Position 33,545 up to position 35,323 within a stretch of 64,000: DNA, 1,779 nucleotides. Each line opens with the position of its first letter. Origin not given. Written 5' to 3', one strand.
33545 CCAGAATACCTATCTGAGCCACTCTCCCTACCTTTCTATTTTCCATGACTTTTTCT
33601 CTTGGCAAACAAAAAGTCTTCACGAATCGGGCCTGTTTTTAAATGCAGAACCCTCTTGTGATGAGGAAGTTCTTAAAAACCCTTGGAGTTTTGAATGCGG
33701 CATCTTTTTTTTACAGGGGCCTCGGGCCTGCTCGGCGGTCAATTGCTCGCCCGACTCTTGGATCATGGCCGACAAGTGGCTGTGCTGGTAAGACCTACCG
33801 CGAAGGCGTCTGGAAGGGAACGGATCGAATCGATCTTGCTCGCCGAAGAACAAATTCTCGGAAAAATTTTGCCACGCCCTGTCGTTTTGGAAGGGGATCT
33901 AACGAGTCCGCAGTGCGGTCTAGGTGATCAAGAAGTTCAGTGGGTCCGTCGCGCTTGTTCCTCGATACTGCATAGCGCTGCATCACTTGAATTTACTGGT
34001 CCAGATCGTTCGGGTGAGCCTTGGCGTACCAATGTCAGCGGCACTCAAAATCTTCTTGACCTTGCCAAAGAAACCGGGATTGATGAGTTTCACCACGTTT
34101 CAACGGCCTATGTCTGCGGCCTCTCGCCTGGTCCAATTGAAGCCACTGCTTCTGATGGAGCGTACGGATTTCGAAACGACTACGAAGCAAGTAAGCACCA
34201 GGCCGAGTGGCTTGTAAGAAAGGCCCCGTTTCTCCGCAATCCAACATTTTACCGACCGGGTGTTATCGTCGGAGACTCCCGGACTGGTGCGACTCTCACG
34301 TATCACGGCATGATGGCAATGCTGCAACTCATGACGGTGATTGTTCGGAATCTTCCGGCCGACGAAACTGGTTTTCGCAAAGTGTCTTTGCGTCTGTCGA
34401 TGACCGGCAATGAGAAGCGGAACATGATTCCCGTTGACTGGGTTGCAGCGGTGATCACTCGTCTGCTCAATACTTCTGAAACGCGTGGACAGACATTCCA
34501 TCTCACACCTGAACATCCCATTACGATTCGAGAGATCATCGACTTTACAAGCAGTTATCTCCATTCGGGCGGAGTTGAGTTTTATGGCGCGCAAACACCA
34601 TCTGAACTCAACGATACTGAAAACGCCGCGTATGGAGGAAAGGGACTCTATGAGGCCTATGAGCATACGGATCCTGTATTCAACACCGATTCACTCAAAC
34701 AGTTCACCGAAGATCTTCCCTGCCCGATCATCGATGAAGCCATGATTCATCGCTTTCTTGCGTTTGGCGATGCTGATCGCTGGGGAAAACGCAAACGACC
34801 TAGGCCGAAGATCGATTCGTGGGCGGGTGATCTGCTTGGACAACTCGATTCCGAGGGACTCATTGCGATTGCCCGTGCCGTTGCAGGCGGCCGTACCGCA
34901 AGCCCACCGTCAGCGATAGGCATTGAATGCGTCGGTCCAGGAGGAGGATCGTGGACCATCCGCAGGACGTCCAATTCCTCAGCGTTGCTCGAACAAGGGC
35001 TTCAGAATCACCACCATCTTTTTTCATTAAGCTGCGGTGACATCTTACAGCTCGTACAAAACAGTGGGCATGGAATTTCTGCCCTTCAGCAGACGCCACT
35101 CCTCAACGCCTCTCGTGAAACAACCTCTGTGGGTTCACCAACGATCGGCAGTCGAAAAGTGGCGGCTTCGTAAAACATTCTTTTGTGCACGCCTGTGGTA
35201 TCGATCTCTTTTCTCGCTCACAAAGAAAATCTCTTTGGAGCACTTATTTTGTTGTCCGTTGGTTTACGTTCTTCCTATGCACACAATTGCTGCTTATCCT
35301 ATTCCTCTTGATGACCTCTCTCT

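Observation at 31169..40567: Dissociated ACP-AOS / HHxxxDG acyltransferase / GT2 / reductase / methyltransferase / MMPL cluster: candidate non-canonical sphingolipid-like glyco-aminolipid pathway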

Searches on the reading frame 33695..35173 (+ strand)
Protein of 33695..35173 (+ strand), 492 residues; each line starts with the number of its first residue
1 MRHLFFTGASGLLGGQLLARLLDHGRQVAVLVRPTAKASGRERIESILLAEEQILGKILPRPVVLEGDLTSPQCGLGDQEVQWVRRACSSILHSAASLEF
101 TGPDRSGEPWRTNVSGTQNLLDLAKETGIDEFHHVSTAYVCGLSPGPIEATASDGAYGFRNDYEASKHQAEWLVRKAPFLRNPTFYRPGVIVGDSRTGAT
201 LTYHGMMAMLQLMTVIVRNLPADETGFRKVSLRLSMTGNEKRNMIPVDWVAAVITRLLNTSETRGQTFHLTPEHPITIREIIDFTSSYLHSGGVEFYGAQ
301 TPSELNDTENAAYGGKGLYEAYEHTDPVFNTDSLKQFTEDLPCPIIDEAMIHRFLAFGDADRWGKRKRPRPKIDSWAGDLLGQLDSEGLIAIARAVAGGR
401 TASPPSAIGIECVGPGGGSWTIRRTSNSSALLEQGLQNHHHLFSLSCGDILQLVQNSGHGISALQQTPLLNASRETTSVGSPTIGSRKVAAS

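Call 3: search_protein_families(library=pfam, proteins=[window:33695-35173:+], max_evalue=0.01)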
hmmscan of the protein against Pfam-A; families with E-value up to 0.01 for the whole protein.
window:33695-35173:+ (492 aa): 6 families
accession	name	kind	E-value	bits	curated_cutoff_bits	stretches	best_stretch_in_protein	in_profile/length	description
PF07993.18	NAD_binding_4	-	1.3e-42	146.2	20.1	1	7-254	2-258/258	Male sterility protein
PF01370.27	Epimerase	-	1.3e-19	71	20.9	1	7-262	4-229/240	NAD dependent epimerase/dehydratase family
PF01073.25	3Beta_HSD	-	4.6e-09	36.2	22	1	7-197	3-187/280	3-beta hydroxysteroid dehydrogenase/isomerase family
PF16363.11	GDP_Man_Dehyd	-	4.9e-08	33.2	27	1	7-176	3-166/332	GDP-mannose 4,6 dehydratase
PF13460.12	NAD_binding_10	-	3.4e-06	27.5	27.2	1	8-203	1-158/184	NAD(P)H-binding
PF04321.23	RmlD_sub_bind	-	0.0055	16.3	27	0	3-50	2-49/287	RmlD substrate binding domain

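Call 9: search_protein_families(library=ncbifam, proteins=[window:33695-35173:+], max_evalue=0.01)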
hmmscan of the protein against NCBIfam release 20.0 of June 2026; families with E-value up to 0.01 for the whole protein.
window:33695-35173:+ (492 aa): 16 families
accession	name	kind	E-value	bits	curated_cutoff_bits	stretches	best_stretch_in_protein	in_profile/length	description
NF005539.0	PRK07201.1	equivalog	1.1e-40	140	549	1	4-288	3-265/657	SDR family oxidoreductase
TIGR01746.1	Thioester-redct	subfamily_domain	5e-39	134.6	213.35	1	4-287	2-279/371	thioester reductase domain-containing protein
NF038078.1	NRPS_MxcG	equivalog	8.6e-25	86.2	2300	1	2-288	1083-1354/1442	myxochelin non-ribosomal peptide synthetase MxcG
TIGR03443.1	alpha_am_amid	equivalog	9.4e-13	46.4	1030.1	1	3-284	974-1259/1390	L-aminoadipate-semialdehyde dehydrogenase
TIGR03466.1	HpnA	hypoth_equivalog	2.9e-11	42.8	367.65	1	4-177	3-155/327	hopanoid-associated sugar epimerase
NF041592.1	carboxyl_red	equivalog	4.7e-10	37.8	1300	1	2-274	765-1051/1160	carboxylic acid reductase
NF042422.1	oxyalk_red_OleD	equivalog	2.4e-08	33.7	580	1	5-177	4-153/329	2-alkyl-3-oxoalkanoate reductase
NF047350.1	aureusi_NRPS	equivalog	3.7e-07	27.4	2500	1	3-142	2029-2160/2373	aureusimine non-ribosomal peptide synthetase AusA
NF052578.1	StrlDmthSdmBMthl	equivalog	8.4e-07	29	600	1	87-176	64-153/328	sterol demethylase protein SdmB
NF042423.1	oxyalk_red_Shew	equivalog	1.6e-06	27.4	580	1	80-178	63-160/331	2-alkyl-3-oxoalkanoate reductase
TIGR04180.1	EDH_00030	hypoth_equivalog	3.1e-06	26.5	475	1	5-174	2-156/297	NAD-dependent 4,6-dehydratase LegB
TIGR01179.1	galE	equivalog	2.5e-05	23.3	262.3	1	4-176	2-158/332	UDP-glucose 4-epimerase GalE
TIGR01181.1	dTDP_gluc_dehyt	equivalog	0.00025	20.2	365.1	1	110-175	97-163/321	dTDP-glucose 4,6-dehydratase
NF058621.1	DiazavRedAvaA7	equivalog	0.00046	19.9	400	1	5-42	4-41/304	3-diazoavenalumate denitrifying reductase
TIGR01777.1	yfcH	hypoth_equivalog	0.0046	16.6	207.35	0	6-42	3-39/292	TIGR01777 family oxidoreductase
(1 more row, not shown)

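Call 39: search_solved_structures(query=window:33695-35170:+, max_evalue=0.001)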
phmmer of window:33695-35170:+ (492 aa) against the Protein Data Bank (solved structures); distinct sequences matched with E-value up to 0.001: 5.
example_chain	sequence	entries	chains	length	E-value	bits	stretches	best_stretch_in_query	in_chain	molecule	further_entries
4u7w_A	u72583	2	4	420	9.2e-22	80.9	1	2-281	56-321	MxaA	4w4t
8v1x_A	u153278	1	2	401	2.4e-15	59.7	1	3-286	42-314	Type I polyketide synthase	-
4dqv_A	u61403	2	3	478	3.5e-07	32.8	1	2-274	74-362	PROBABLE PEPTIDE SYNTHETASE NRP (PEPTIDE SYNTHASE) | Peptide synthetase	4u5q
3wj7_A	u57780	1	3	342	0.00012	24.5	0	6-177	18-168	Putative oxidoreductase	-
7k3p_A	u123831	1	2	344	0.00088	21.6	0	84-284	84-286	UDP-glucose 4-epimerase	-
